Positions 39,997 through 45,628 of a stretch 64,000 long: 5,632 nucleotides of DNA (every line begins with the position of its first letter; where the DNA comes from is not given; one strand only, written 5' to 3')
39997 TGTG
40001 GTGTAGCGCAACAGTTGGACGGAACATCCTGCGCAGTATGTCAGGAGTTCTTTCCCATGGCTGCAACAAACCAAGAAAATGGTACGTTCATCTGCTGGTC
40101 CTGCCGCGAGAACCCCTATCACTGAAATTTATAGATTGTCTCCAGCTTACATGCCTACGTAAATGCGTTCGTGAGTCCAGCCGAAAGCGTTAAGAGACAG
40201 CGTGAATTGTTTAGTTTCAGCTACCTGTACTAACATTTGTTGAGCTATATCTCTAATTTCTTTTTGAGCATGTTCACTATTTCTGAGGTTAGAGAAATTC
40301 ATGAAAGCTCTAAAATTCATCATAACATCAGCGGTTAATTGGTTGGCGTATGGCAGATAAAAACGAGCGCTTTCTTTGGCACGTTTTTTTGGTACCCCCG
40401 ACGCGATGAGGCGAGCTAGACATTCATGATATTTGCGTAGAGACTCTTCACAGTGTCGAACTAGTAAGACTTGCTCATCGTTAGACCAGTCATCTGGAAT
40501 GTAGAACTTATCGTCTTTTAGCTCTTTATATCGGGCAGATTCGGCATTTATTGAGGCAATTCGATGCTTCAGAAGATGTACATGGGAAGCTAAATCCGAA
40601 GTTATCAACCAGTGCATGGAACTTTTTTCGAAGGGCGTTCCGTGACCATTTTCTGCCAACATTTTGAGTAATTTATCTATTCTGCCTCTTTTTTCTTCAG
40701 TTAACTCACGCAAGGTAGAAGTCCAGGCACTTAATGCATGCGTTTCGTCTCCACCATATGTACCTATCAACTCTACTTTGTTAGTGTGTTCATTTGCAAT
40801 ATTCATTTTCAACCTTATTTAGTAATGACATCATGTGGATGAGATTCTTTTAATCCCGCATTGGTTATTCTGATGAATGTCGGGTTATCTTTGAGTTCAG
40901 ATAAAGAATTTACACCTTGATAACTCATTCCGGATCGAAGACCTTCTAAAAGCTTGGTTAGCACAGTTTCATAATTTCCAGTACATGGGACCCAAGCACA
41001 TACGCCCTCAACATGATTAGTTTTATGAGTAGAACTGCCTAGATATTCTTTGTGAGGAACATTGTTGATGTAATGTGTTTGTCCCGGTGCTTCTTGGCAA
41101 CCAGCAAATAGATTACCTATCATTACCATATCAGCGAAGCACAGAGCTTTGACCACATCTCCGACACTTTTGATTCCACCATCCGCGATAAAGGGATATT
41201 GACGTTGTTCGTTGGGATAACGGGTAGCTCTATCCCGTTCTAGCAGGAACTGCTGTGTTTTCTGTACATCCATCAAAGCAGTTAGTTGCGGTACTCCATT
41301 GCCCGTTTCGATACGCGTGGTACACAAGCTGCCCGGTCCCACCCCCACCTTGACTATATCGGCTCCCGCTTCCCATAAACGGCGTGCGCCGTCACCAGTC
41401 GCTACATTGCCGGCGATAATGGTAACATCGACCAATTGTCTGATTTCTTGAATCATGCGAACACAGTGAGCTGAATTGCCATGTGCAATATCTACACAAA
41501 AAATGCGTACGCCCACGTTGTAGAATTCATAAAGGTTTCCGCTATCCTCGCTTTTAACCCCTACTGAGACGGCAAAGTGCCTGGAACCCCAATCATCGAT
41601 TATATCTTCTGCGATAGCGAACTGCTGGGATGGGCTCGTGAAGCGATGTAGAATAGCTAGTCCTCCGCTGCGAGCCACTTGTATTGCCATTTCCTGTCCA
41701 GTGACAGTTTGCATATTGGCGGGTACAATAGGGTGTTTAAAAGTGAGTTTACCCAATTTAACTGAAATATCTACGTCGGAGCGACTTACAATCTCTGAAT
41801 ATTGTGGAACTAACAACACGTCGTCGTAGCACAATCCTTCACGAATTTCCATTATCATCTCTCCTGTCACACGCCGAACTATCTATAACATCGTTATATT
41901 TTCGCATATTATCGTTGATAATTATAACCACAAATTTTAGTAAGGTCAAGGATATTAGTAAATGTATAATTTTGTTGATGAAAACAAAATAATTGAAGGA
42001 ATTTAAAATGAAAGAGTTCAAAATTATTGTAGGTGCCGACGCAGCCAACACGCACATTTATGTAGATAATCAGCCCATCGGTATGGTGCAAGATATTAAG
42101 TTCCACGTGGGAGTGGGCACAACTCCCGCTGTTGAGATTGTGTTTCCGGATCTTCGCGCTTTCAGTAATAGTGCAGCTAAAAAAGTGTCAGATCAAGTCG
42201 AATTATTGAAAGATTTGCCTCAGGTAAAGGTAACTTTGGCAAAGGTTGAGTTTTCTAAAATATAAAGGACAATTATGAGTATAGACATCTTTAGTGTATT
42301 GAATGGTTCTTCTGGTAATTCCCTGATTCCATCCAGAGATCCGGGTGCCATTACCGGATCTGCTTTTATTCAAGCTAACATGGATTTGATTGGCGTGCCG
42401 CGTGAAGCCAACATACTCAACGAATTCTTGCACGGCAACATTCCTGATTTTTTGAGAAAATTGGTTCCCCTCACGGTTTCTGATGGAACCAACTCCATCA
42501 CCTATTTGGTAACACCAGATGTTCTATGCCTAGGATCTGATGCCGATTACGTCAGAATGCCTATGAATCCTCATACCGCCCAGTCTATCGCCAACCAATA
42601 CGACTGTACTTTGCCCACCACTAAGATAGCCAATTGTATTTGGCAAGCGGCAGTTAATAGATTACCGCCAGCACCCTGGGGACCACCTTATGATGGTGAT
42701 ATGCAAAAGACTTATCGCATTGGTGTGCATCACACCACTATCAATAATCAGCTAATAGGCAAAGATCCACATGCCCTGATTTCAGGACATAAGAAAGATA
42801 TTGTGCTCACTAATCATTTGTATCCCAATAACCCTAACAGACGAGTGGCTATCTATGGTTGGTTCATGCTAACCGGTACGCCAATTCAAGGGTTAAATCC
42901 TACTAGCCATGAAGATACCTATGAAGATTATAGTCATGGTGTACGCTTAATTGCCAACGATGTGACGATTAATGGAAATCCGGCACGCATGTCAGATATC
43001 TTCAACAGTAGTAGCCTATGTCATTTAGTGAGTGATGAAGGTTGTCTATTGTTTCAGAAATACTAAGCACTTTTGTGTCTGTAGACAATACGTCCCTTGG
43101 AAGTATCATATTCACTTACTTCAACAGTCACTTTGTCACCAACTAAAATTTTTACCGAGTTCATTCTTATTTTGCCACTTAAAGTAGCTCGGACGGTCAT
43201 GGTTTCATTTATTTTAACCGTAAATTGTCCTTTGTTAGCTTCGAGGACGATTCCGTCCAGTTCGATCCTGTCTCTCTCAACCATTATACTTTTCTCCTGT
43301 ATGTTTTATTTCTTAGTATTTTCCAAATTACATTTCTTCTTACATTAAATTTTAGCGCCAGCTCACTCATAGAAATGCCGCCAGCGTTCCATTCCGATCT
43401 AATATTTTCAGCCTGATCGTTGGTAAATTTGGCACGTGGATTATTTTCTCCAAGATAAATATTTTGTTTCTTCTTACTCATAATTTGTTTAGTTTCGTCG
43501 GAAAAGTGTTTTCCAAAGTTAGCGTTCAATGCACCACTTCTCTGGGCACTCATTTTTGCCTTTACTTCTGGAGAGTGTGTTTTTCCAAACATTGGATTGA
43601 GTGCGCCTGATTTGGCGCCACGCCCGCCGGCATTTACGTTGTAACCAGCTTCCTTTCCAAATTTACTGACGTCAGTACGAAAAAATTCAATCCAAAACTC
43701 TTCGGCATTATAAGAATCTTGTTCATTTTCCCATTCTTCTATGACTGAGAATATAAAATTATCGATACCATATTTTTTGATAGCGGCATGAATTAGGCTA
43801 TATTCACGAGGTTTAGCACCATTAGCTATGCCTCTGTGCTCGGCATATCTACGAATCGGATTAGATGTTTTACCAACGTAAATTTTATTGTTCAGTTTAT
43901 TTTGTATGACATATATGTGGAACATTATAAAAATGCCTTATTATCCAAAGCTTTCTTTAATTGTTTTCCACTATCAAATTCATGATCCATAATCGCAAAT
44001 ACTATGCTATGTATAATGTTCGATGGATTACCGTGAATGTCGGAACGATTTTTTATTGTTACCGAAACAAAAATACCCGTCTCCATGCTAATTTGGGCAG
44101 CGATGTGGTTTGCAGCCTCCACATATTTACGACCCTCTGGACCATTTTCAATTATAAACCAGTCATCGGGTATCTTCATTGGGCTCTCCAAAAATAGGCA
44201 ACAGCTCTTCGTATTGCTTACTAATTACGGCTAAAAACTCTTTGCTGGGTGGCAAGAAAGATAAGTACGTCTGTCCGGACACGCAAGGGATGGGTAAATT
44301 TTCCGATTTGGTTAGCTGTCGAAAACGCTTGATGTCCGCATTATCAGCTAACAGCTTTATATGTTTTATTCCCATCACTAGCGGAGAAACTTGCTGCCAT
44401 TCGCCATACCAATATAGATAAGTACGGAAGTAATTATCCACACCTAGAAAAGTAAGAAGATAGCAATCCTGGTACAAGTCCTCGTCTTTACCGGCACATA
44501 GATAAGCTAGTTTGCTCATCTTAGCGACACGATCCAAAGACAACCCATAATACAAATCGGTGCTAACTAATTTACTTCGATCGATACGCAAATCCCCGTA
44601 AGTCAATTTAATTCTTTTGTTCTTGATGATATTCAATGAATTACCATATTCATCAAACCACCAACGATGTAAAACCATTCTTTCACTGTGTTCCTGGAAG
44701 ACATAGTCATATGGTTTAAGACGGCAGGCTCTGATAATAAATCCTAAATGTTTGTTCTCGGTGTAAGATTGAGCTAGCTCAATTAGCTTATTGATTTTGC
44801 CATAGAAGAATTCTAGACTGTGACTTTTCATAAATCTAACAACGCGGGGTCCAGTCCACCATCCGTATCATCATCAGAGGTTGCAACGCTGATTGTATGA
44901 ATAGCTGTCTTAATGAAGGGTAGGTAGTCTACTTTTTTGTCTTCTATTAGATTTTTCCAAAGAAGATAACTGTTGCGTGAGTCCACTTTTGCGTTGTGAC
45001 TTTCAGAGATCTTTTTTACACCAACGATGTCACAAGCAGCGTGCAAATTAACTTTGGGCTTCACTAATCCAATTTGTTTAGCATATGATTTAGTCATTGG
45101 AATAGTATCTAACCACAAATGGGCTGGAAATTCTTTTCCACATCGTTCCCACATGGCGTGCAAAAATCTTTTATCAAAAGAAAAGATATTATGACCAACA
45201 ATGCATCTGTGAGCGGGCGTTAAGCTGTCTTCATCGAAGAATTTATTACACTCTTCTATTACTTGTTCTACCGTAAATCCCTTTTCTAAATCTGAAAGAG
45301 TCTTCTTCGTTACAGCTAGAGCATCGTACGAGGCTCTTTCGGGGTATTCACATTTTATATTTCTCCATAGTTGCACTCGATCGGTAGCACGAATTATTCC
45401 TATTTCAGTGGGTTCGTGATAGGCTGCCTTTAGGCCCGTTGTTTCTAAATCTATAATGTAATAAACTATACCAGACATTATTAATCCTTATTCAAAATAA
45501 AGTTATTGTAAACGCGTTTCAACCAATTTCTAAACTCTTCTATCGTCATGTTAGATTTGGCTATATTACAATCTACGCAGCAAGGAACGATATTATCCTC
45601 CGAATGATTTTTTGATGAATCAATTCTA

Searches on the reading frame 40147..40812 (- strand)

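Call 80: search_protein_families(library=pfam, max_evalue=0.001, proteins=[window:40147-40812:-])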
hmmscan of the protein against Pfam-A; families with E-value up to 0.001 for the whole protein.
window:40147-40812:- (221 aa): 1 family
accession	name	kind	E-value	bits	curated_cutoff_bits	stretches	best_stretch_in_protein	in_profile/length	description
PF02511.20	Thy1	-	7e-37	127.5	24.8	1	22-199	10-187/191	Thymidylate synthase complementing protein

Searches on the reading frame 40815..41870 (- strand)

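Call 80: search_protein_families(library=pfam, max_evalue=0.001, proteins=[window:40815-41870:-])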
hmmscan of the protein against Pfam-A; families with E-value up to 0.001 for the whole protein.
window:40815-41870:- (351 aa): 3 families
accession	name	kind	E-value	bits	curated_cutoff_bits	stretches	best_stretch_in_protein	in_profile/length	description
PF00478.31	IMPDH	-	7e-92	308.5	25.6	1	12-346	1-345/345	IMP dehydrogenase / GMP reductase domain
PF01070.24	FMN_dh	-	4.7e-07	29.6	24.9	1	135-264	205-317/350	FMN-dependent dehydrogenase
PF03060.21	NMO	-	6.1e-05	23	28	0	151-264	138-234/331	Nitronate monooxygenase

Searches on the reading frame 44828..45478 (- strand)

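Call 81: search_protein_families(library=pfam, max_evalue=0.001, proteins=[window:44828-45478:-])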
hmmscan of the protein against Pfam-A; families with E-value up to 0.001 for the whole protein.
window:44828-45478:- (216 aa): 1 family
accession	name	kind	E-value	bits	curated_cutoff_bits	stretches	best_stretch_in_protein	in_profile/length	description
PF00929.31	RNase_T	-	7.8e-15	56.2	24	1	8-171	2-161/164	Exonuclease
